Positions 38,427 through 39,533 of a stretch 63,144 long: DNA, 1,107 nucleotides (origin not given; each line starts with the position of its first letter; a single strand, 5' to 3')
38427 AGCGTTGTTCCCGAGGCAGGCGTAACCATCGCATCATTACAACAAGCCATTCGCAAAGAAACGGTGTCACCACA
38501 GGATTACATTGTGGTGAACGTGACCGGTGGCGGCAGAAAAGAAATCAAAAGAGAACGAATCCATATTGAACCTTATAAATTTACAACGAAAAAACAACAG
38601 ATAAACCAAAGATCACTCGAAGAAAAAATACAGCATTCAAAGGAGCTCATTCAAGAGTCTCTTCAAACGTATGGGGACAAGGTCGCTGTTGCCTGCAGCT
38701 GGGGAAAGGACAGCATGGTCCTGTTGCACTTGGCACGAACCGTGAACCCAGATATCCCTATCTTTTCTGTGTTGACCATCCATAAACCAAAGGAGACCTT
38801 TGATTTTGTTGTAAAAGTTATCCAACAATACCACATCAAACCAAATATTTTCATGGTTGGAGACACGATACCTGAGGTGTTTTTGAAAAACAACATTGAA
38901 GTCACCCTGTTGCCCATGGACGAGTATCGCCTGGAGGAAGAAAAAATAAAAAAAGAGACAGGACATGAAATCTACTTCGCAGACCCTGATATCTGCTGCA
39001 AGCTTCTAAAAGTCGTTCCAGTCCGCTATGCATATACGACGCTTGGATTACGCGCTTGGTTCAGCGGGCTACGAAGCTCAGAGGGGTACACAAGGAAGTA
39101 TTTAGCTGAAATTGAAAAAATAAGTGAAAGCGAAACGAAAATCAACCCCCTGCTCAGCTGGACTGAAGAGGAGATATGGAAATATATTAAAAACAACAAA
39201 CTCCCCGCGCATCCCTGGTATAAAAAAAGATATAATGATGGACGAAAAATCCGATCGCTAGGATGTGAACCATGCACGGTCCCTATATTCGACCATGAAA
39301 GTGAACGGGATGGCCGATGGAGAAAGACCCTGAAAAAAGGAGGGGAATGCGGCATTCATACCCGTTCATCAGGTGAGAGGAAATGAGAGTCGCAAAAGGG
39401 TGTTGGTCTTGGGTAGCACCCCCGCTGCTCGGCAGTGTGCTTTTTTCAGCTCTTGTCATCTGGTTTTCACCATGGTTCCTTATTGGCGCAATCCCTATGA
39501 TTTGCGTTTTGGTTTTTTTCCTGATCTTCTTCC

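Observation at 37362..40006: ThrC-like PLP domain fused to a CysH-type (P)APS reductase, translationally coupled to a PSD-like decarboxylase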

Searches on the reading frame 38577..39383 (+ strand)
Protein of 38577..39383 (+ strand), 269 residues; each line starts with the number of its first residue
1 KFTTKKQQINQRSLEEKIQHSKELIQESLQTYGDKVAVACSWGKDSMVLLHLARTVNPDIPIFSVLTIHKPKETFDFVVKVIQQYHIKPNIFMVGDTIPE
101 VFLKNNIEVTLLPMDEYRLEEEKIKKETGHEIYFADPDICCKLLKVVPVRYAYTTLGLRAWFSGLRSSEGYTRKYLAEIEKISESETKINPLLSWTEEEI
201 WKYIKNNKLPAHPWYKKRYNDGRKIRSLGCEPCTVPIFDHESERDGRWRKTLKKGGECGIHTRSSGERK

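Call 18: find_homologous_proteins(query=window:38577-39383:+, max_evalue=0.00001)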
Query seq(269 aa) (269 aa): 683 proteins with E <= 0.00001 among 1048 candidates; the best 120 are listed.
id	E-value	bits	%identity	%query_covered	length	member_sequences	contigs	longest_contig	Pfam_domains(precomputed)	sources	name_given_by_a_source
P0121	1.0e-160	551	84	100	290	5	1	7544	PF01507.26,PF01171.27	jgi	jgi:phosphoadenosine phosphosulfate reductase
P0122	3.2e-150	517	80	99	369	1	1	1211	PF01507.26,PF00291.32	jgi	jgi:phosphoadenylyl-sulfate reductase (thioredoxin)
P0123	2.2e-149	514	80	98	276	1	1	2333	PF01507.26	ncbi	-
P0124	1.4e-121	423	85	76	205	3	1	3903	PF01507.26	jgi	jgi:phosphoadenosine phosphosulfate reductase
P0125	3.8e-117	408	65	93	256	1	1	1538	PF01507.26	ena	-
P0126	5.1e-117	408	65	93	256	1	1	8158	PF01507.26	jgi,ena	-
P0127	1.3e-112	394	65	93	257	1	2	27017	PF01507.26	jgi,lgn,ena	-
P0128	3.1e-111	389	64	94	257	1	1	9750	PF01507.26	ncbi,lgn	-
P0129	6.1e-110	385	62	93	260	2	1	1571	PF01507.26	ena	-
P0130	6.4e-110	385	63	93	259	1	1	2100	PF01507.26,PF01171.27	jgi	jgi:phosphoadenosine phosphosulfate reductase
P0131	9.1e-109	381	60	95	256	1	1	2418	PF01507.26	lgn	-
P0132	1.5e-108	380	60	93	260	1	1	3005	PF01507.26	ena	-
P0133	1.3e-107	377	60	93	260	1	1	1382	PF01507.26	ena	-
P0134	3.1e-107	376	61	93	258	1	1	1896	PF01507.26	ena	-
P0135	8.2e-107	375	60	93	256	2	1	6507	PF01507.26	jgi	jgi:phosphoadenosine phosphosulfate reductase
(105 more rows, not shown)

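Call 19: search_solved_structures(query=window:38577-39383:+, show_alignments=3)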
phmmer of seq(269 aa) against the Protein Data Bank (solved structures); distinct sequences matched with E-value up to 0.001: 10.
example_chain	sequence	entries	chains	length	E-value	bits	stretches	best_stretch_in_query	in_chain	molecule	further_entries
2goy_A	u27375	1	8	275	9.4e-23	84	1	22-262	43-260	adenosine phosphosulfate reductase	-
7rge_A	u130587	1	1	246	1.8e-18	70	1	121-264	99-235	3'-phosphoadenylylsulfate reductase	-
7lhr_A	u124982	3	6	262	3.9e-18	68.9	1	126-262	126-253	Phosphoadenosine phosphosulfate reductase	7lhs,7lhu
2oq2_A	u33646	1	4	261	3.1e-16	62.7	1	121-264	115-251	Phosphoadenosine phosphosulfate reductase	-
6vpu_A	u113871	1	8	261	1.6e-13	53.7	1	142-220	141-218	Phosphoadenosine phosphosulfate reductase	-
4bwv_A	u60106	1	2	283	2e-13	53.4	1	126-262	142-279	PHOSPHOADENOSINE-PHOSPHOSULPHATE REDUCTASE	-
1sur_A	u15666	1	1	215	3.1e-10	43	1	144-219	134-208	PAPS REDUCTASE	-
2o8v_A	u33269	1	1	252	4e-10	42.6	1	144-219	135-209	Phosphoadenosine phosphosulfate reductase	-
1zun_A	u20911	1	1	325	0.00013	24.5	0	187-217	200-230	Sulfate adenylyltransferase subunit 2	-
8rom_A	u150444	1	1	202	0.00094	21.7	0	187-219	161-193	FAD synthase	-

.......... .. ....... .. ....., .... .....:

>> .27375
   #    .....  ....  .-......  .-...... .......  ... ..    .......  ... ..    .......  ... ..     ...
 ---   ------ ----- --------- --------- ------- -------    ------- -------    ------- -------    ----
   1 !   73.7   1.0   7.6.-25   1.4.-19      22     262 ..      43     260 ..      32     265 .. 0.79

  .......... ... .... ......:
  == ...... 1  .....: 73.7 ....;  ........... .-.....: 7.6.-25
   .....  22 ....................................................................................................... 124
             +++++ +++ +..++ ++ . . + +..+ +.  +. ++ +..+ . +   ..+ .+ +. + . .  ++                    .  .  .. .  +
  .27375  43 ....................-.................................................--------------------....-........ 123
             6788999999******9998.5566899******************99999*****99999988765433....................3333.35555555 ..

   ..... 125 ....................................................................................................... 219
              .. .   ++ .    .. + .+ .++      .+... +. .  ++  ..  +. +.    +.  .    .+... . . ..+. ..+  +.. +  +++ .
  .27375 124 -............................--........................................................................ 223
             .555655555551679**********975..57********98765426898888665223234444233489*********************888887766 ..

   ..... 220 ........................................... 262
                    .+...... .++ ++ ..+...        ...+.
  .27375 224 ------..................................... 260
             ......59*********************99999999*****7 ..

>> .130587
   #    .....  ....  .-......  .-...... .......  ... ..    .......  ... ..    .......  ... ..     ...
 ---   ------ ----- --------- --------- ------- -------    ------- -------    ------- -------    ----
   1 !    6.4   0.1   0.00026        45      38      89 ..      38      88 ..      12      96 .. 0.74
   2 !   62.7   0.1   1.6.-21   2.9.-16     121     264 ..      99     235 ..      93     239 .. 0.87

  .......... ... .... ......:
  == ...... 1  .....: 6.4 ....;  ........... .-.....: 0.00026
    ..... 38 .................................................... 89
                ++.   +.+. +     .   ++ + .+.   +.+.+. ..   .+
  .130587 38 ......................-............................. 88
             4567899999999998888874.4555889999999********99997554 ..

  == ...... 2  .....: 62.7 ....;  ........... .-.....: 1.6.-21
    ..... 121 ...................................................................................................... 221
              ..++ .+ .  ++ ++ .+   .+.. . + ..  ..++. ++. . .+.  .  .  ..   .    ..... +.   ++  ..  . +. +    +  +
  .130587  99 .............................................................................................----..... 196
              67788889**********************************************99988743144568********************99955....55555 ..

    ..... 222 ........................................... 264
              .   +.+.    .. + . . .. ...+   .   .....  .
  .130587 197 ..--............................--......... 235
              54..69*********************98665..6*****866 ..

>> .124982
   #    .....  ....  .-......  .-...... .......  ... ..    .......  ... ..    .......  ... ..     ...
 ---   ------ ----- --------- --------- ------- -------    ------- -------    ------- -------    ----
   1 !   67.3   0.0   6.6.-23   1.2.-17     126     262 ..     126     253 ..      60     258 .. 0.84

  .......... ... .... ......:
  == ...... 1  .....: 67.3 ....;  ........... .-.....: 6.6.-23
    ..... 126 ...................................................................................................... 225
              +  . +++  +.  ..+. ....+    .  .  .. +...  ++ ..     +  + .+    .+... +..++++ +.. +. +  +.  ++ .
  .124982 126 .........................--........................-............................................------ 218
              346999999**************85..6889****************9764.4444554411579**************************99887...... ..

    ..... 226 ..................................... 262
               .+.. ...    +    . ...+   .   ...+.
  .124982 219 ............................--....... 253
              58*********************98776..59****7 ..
